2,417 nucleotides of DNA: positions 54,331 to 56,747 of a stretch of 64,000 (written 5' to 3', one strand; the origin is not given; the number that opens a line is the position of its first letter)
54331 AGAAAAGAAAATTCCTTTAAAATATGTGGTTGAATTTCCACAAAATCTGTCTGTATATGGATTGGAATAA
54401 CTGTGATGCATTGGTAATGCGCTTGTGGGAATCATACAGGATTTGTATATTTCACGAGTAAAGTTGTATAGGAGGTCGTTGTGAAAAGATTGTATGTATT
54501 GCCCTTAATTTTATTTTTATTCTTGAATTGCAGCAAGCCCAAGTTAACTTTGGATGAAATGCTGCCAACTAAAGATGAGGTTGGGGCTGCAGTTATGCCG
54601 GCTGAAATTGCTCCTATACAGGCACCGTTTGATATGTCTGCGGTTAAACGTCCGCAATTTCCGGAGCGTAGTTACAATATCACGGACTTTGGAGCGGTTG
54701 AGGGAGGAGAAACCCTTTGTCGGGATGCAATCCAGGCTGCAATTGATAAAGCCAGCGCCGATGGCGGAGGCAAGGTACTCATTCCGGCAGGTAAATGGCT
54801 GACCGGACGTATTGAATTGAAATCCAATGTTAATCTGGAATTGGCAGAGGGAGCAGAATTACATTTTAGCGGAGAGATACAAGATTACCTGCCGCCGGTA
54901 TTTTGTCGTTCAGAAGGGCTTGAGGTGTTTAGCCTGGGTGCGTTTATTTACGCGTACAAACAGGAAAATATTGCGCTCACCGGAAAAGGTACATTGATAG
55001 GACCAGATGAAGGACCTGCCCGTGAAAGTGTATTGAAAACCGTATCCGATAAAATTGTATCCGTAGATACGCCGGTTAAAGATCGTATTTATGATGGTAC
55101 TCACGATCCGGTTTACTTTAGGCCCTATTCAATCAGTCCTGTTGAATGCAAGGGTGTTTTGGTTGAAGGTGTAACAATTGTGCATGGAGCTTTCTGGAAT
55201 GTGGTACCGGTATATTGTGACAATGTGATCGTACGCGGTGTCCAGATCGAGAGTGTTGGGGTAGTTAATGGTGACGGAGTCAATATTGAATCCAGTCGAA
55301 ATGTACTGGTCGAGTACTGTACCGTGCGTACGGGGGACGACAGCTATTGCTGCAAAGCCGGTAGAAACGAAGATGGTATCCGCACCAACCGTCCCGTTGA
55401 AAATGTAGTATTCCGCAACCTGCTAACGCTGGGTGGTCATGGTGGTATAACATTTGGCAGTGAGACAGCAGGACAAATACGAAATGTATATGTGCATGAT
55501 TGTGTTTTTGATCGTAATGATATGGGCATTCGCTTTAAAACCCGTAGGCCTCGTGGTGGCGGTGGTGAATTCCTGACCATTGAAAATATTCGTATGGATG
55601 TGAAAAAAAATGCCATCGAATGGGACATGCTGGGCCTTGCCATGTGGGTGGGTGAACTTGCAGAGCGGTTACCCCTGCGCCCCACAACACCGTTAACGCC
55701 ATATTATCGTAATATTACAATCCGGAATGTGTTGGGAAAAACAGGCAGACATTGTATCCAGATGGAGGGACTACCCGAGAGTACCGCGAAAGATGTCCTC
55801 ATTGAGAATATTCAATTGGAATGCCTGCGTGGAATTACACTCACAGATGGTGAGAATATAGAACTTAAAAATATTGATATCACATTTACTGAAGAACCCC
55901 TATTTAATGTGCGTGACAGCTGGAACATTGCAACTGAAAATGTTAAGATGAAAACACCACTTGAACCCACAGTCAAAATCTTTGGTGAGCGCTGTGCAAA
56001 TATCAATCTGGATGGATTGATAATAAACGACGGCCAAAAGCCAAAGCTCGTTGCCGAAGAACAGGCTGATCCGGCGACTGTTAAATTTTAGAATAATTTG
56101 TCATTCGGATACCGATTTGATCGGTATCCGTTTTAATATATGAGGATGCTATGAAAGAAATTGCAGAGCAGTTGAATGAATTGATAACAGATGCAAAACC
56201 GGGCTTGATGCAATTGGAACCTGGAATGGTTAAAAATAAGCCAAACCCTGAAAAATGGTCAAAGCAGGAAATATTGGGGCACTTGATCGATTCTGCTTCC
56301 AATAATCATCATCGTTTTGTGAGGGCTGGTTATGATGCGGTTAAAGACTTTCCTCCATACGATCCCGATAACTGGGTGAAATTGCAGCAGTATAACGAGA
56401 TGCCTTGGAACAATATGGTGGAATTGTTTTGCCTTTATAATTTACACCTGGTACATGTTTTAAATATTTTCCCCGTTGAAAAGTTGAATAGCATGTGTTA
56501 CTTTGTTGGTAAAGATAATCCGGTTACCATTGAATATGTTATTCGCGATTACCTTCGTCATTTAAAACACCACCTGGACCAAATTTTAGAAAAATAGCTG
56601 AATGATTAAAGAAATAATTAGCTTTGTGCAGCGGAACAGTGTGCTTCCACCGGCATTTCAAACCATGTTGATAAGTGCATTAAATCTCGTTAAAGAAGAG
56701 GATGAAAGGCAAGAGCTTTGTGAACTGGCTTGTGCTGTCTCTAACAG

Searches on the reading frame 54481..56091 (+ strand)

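Call 38: search_protein_families(library=pfam, proteins=[window:54481-56091:+], max_evalue=0.0001)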
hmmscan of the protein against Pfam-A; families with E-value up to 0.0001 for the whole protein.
window:54481-56091:+ (536 aa): 3 families
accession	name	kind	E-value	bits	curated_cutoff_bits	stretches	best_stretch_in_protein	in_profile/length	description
PF00295.23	Glyco_hydro_28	-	1.9e-16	60.5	22.9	1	215-383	91-251/324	Glycosyl hydrolases family 28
PF12708.12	Pect-lyase_RHGA_epim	-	8.3e-10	39.3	27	1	65-119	2-58/213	Rhamnogalacturonase A/epimerase, pectate lyase-like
PF13229.12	Beta_helix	-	3.4e-07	30.5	25.9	1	244-352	51-144/158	Right handed beta helix region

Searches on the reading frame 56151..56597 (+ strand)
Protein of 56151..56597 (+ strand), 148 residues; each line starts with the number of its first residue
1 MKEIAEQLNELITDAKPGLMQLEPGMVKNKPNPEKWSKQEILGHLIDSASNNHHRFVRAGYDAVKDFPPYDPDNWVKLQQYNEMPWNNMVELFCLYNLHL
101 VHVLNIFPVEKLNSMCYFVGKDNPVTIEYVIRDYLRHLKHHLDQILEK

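Call 38: search_protein_families(library=pfam, proteins=[window:56151-56597:+], max_evalue=0.0001)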
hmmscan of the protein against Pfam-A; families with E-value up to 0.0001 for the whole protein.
window:56151-56597:+ (148 aa): 1 family
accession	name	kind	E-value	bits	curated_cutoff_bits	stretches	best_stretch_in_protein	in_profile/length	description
PF12867.12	DinB_2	-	1.7e-06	28.9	24.8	1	29-145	23-128/128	DinB superfamily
